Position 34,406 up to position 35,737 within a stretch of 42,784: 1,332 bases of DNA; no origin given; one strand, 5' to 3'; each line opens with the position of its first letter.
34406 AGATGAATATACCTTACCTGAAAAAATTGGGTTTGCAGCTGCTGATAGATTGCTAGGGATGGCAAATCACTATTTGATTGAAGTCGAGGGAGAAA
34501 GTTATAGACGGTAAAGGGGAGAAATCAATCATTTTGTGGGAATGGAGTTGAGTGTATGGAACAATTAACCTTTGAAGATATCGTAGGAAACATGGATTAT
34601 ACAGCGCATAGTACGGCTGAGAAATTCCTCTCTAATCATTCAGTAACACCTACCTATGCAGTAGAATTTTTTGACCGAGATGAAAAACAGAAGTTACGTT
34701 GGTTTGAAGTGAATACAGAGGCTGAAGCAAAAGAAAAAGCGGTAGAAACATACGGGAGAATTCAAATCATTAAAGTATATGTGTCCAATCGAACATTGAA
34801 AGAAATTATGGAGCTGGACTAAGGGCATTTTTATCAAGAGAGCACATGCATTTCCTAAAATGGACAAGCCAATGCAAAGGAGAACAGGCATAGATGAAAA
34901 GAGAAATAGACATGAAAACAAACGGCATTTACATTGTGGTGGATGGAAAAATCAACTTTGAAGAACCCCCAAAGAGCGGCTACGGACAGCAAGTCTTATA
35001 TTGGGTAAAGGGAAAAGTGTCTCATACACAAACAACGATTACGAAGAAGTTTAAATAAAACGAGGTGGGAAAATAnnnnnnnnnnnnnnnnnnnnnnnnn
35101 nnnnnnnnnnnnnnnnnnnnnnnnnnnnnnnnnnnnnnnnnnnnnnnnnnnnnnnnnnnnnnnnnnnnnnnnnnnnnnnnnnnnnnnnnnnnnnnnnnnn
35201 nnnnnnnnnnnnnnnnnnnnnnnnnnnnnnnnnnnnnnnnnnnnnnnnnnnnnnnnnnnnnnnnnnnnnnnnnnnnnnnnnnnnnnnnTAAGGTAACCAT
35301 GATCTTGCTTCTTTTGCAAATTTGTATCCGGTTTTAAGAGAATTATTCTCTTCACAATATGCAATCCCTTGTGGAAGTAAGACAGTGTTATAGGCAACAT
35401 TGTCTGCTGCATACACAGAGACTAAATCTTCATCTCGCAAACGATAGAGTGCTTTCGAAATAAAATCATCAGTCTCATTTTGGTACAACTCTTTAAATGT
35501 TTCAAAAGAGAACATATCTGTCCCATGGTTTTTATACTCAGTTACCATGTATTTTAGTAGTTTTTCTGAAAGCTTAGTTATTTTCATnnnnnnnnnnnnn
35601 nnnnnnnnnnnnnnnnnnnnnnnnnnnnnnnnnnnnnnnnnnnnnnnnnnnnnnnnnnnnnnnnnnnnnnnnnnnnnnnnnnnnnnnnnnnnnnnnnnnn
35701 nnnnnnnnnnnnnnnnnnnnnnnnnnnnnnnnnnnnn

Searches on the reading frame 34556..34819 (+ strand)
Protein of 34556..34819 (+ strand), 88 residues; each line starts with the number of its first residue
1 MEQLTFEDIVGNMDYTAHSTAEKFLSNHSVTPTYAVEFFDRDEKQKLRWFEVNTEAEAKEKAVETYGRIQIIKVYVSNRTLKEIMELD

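Call 59: search_protein_families(library=pfam, proteins=[window:34556-34819:+], max_evalue=0.01)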
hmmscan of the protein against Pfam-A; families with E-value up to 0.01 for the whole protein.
window:34556-34819:+ (88 aa): 0 families

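Call 60: search_protein_families(library=phrogs, proteins=[window:34556-34819:+], max_evalue=0.001)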
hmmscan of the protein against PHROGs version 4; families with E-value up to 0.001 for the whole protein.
window:34556-34819:+ (88 aa): 1 family
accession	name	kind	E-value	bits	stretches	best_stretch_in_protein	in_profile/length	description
phrog_2521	-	unknown function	1.5e-42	144.7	1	1-88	1-88/88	-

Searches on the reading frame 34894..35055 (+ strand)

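Call 59: search_protein_families(library=pfam, proteins=[window:34894-35055:+], max_evalue=0.01)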
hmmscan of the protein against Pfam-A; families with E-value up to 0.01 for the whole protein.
window:34894-35055:+ (54 aa): 1 family
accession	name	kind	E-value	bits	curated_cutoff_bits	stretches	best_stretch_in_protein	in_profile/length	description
PF13128.11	DUF3954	-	3.2e-12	46.5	23.7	1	2-50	1-49/49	Protein of unknown function (DUF3954)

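Call 60: search_protein_families(library=phrogs, proteins=[window:34894-35055:+], max_evalue=0.001)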
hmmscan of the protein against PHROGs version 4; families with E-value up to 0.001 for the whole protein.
window:34894-35055:+ (54 aa): 1 family
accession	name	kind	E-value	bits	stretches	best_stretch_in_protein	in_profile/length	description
phrog_4556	-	unknown function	1.9e-29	102.1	1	1-54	1-54/54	-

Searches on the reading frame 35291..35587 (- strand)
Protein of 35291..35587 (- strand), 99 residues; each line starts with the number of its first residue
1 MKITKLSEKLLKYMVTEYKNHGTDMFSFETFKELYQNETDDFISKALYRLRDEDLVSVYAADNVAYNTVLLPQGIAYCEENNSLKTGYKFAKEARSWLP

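Call 59: search_protein_families(library=pfam, proteins=[window:35291-35587:-], max_evalue=0.01)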
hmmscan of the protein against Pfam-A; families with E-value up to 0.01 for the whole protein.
window:35291-35587:- (99 aa): 0 families

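Call 60: search_protein_families(library=phrogs, proteins=[window:35291-35587:-], max_evalue=0.001)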
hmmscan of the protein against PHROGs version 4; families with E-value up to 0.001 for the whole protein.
window:35291-35587:- (99 aa): 2 families
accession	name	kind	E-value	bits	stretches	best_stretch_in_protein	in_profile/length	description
phrog_3675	-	unknown function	1.7e-27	96.4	1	1-99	3-108/110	-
phrog_750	-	unknown function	1.8e-05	25.7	1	27-86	43-101/116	-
